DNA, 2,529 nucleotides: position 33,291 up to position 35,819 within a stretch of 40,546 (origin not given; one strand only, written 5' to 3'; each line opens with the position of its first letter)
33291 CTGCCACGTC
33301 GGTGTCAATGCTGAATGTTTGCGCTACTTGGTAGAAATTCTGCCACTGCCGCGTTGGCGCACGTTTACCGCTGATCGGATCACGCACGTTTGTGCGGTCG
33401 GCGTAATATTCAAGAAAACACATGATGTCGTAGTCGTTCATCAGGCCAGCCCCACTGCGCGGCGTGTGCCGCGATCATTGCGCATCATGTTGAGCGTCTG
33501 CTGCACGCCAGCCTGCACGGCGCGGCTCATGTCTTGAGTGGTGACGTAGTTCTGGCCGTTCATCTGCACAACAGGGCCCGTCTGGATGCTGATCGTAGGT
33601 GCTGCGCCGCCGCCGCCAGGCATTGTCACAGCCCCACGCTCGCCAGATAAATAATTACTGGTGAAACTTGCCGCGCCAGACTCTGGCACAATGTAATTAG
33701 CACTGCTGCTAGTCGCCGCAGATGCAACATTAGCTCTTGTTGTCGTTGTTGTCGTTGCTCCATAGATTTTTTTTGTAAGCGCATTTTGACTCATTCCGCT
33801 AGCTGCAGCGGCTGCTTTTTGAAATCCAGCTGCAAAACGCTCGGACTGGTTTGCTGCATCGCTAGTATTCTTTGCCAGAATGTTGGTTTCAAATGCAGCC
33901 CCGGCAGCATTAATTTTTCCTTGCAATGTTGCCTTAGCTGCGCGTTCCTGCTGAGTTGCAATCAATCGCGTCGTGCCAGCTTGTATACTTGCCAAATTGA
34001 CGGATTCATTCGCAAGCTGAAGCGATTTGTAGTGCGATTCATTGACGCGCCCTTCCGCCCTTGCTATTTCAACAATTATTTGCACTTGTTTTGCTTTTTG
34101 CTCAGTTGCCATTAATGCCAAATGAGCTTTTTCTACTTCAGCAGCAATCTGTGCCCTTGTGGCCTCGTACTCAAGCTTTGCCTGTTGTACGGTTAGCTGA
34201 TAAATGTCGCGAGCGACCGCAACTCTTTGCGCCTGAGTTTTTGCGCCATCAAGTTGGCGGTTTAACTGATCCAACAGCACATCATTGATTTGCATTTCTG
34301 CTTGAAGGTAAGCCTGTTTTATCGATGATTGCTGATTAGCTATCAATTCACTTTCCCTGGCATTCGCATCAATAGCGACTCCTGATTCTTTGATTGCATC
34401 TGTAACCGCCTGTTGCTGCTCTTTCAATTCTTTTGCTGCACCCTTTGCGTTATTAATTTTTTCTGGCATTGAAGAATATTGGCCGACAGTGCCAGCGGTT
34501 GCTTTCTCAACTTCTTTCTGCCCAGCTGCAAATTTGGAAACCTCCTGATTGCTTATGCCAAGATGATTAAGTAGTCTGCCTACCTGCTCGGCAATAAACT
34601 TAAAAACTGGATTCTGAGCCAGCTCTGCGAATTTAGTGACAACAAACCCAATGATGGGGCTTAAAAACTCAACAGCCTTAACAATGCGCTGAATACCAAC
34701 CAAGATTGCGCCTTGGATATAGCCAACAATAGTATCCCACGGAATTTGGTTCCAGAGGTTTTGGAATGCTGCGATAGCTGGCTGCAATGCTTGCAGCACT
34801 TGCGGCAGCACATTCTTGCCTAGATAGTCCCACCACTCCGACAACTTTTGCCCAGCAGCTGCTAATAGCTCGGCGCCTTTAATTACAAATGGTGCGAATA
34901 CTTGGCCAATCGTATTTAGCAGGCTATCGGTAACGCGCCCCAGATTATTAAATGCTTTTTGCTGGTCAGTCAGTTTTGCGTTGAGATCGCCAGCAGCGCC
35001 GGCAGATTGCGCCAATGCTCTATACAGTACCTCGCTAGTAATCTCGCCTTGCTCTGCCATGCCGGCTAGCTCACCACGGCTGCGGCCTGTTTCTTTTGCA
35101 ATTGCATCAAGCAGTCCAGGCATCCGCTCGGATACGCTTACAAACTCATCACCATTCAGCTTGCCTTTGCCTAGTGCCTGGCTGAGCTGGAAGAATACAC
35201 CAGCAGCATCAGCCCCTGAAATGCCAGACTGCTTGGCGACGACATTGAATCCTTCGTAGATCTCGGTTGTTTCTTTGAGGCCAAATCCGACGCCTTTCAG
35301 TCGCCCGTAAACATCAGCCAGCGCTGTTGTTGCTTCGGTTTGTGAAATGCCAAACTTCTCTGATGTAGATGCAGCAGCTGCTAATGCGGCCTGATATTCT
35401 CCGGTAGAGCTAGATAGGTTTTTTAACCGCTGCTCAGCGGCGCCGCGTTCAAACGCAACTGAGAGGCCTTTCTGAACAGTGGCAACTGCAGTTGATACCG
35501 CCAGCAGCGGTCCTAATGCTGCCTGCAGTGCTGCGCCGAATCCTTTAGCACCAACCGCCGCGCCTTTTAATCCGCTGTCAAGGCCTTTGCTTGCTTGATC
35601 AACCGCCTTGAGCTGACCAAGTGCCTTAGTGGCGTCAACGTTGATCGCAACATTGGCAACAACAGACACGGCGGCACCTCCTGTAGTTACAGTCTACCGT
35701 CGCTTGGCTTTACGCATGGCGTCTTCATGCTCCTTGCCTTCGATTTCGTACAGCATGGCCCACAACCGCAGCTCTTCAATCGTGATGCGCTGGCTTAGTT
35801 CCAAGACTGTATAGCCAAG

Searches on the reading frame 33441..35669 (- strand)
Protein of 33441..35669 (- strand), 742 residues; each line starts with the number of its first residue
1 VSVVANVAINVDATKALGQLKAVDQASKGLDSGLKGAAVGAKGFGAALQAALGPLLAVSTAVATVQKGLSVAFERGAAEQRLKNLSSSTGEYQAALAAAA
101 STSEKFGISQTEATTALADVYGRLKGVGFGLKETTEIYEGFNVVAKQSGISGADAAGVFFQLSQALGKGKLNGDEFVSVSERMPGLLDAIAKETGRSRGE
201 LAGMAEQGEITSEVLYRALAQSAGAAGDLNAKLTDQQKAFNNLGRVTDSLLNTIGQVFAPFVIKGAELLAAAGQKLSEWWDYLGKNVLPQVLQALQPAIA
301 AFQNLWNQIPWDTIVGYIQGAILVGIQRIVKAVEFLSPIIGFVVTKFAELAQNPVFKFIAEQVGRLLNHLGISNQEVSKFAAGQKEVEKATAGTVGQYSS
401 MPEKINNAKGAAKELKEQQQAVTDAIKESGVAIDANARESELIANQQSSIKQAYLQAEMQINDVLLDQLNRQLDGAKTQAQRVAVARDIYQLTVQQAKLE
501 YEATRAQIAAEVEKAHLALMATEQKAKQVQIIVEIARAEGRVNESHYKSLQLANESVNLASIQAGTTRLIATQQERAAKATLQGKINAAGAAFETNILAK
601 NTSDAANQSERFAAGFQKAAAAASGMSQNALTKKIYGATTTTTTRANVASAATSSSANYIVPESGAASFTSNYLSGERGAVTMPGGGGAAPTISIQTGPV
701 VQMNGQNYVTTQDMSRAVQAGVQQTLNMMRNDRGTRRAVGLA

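Call 62: search_protein_families(library=phrogs, proteins=[window:33441-35669:-], max_evalue=0.0001)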
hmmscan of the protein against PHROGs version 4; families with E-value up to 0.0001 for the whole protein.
window:33441-35669:- (742 aa): 16 families
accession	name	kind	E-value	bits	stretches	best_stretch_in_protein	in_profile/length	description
phrog_339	-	tail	6.1e-28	98.6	1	4-232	6-237/1123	tail length tape measure protein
phrog_2335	-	tail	4e-26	92.3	1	18-306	447-733/1536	tail length tape measure protein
phrog_3336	-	tail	2e-23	84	1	26-223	53-242/1051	tail length tape measure protein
phrog_1107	-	tail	8.5e-23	81.2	1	9-255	135-388/1252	tail length tape measure protein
phrog_7740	-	tail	1.4e-21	76.7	1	10-251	30-271/2151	tail length tape measure protein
phrog_1068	-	tail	3.5e-18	66.7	1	26-374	86-373/706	tail length tape measure protein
phrog_3519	-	tail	9e-18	65.3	1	8-234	11-249/959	tail length tape measure protein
phrog_8010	-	tail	2.7e-17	62.9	1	55-224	263-432/1543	tail length tape measure protein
phrog_27190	-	tail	1.6e-15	57.3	1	50-233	93-276/1015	tail length tape measure protein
phrog_12706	-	tail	6e-14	52.2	1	20-223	165-375/1244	tail length tape measure protein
phrog_16297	-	tail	6.1e-14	52.3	1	14-280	29-295/777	tail length tape measure protein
phrog_32885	-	tail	7.6e-11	41.7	1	135-258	122-243/948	tail length tape measure protein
phrog_12798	-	tail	1.3e-10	41.1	1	6-243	8-242/1031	tail length tape measure protein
phrog_20119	-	tail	8.9e-09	35.3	1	144-233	135-221/851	tail length tape measure protein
phrog_1506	-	tail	2e-07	30.5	1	107-232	127-231/1269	tail length tape measure protein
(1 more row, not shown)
